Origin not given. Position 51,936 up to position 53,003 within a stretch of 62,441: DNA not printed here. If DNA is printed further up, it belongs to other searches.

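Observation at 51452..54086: Phosphosulfolactate synthase (ComA) plus histidine phosphatase plus ATP-grasp ligase inside an exopolysaccharide operon: candidate pathway for a sulfolactyl-decorated polysaccharide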

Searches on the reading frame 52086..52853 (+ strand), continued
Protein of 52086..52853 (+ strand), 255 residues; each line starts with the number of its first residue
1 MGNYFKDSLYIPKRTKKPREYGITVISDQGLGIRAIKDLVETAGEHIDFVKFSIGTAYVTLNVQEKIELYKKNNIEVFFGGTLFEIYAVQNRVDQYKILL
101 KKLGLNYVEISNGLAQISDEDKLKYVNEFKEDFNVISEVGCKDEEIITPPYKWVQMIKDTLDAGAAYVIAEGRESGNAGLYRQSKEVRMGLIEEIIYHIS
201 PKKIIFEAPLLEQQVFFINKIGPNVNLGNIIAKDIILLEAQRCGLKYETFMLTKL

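Call 52: find_encoding_contigs(protein=P0076, flank=8000, max_places=1)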
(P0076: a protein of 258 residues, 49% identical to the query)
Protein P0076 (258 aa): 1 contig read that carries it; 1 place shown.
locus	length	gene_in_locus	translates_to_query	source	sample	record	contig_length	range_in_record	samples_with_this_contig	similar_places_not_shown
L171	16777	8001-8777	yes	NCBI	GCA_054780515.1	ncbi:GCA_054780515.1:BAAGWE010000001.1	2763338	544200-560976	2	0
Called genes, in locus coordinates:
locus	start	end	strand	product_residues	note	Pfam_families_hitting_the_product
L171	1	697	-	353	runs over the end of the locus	PF25917:BSH_RND, PF25973:BSH_CzcB, PF25919:BSH_CusB (weak), PF25954:Beta-barrel_RND_2, PF25989:YknX_C (weak)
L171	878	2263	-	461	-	PF02321:OEP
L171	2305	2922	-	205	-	PF00440:TetR_N, PF13305:TetR_C_33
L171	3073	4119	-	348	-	PF00072:Response_reg, PF00211:Guanylate_cyc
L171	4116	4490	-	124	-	PF00072:Response_reg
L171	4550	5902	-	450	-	PF00512:HisKA (weak), PF02518:HATPase_c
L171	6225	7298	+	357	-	PF00248:Aldo_ket_red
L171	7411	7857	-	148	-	PF20789:4HBT_3C (weak), PF13622:4HBT_3 (weak), PF03061:4HBT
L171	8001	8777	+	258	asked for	PF02679:ComA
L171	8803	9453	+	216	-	PF09335:VTT_dom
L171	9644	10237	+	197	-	PF00160:Pro_isomerase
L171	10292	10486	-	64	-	PF00313:CSD, PF08206:OB_RNB (weak)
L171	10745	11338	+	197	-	PF07638:Sigma70_ECF (weak), PF04542:Sigma70_r2, PF08281:Sigma70_r4_2, PF14493:HTH_40 (weak)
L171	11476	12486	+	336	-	PF04773:FecR, PF16344:FecR_C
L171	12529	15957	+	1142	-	PF07660:STN (weak), PF13620:CarboxypepD_reg, PF13715:CarbopepD_reg_2, PF07715:Plug, PF00593:TonB_dep_Rec_b-barrel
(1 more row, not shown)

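Call 53: find_encoding_contigs(protein=P0080, flank=8000, max_places=1)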
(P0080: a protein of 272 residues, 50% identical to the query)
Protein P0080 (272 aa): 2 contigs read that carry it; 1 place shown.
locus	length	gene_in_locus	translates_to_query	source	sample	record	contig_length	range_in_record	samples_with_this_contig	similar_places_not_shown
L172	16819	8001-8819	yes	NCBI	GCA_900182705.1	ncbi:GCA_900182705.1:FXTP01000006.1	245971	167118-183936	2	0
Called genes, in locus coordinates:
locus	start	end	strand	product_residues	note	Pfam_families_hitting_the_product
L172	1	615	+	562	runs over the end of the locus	PF08245:Mur_ligase_M, PF02875:Mur_ligase_C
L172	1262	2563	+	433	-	-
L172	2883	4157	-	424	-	PF12704:MacB_PCD, PF02687:FtsX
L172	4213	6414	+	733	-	PF22019:GlgB_N, PF02922:CBM_48, PF00128:Alpha-amylase, PF02806:Alpha-amylase_C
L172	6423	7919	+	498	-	PF02446:Glyco_hydro_77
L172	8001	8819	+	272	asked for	PF02679:ComA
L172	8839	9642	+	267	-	PF08323:Glyco_transf_5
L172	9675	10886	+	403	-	-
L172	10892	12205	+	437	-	-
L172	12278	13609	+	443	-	PF00515:TPR_1 (faint), PF07719:TPR_2 (faint), PF21033:RMD1-3 (faint), PF13428:TPR_14 (faint), PF14559:TPR_19 (weak)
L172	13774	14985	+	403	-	PF07497:Rho_RNA_bind, PF00006:ATP-synt_ab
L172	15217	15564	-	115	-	PF04237:YjbR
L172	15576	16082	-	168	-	-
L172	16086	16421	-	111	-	-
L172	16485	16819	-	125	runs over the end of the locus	PF04241:DUF423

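Call 58: search_protein_families(library=pfam, proteins=[L005:8591-9991:+], max_evalue=0.0001)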
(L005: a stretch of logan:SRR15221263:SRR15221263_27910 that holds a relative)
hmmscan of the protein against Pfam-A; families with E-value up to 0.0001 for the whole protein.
L005:8591-9991:+ (466 aa): 28 families (the best 25 are shown)
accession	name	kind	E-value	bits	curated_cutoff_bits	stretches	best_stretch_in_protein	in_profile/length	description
PF07719.23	TPR_2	-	1.4e-51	168.8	27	3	238-265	3-30/34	Tetratricopeptide repeat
PF00515.34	TPR_1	-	3.6e-48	159.9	27.8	4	202-233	1-32/34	Tetratricopeptide repeat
PF13181.12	TPR_8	-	5.8e-33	110.7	25.7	0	237-261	2-26/34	Tetratricopeptide repeat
PF13428.12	TPR_14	-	1.2e-31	106.3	23.5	0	271-312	1-42/44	Tetratricopeptide repeat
PF14559.12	TPR_19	-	1.3e-31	109.2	25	0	285-345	5-65/68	Tetratricopeptide repeat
PF13432.12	TPR_16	-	4e-30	104.3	32.7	2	182-229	11-58/65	Tetratricopeptide repeat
PF13431.12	TPR_17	-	2.8e-29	99.3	24.4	1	190-223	1-34/34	Tetratricopeptide repeat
PF13424.12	TPR_12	-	6.2e-28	97.2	30.1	1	104-163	7-74/77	Tetratricopeptide repeat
PF13414.12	TPR_11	-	6.9e-25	86.9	26.8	0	214-250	6-42/42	TPR repeat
PF13176.12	TPR_7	-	4.5e-23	79.7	27.9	0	277-300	5-30/36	Tetratricopeptide repeat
PF23914.1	TPR_CcmH_CycH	-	1.6e-20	74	42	1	298-394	43-142/158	Cytochrome c-type biogenesis protein H TPR domain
PF12895.13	ANAPC3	-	4e-20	72.3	27.2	1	251-330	4-81/82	Anaphase-promoting complex, cyclosome, subunit 3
PF13174.12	TPR_6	-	2.1e-18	66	26.3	0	277-301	6-30/33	Tetratricopeptide repeat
PF13371.12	TPR_9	-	6.9e-17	61.7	35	0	108-170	3-65/73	Tetratricopeptide repeat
PF12569.14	NatA_aux_su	-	3.6e-13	49.7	33.3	0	31-93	191-253/515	N-terminal acetyltransferase A, auxiliary subunit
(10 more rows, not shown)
